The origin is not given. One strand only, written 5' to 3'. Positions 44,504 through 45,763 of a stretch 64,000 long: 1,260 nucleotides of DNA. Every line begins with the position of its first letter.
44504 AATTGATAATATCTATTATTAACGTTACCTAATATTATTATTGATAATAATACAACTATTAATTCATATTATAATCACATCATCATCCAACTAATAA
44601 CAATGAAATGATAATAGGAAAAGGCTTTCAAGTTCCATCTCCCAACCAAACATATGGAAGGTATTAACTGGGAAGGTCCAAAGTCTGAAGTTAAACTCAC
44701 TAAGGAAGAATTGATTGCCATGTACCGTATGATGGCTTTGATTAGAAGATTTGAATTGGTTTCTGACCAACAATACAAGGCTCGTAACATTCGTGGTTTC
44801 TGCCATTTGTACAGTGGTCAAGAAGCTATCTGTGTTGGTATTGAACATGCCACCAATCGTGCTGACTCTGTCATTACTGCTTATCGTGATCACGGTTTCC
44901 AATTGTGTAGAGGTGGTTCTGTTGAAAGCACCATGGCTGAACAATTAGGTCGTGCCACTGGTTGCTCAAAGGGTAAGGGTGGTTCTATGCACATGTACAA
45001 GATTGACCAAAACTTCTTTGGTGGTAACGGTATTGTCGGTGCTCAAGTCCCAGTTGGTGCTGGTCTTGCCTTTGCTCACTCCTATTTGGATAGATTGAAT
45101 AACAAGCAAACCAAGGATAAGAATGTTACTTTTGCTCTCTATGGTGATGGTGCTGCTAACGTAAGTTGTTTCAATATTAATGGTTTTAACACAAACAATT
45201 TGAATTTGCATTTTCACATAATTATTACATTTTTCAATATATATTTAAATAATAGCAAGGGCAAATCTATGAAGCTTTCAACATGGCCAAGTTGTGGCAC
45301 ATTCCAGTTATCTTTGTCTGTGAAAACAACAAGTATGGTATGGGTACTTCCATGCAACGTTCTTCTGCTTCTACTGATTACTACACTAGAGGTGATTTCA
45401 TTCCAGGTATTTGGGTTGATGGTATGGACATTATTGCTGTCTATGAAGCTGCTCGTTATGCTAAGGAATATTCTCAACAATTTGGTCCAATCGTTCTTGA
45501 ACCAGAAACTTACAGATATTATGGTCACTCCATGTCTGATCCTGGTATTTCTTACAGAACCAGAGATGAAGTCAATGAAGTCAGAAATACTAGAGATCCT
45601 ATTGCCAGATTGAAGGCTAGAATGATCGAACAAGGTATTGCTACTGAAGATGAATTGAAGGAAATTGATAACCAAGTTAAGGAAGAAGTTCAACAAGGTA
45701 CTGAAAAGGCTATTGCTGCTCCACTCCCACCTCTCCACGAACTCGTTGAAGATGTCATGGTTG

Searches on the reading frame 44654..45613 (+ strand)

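Call 50: search_protein_families(library=pfam, proteins=[window:44654-45613:+], max_evalue=0.001)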
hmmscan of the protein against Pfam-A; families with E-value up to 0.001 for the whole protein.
window:44654-45613:+ (319 aa): 1 family
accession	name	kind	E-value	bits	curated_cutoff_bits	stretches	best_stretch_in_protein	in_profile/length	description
PF00676.26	E1_dh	-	3.4e-39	135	22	1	26-173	2-140/300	Dehydrogenase E1 component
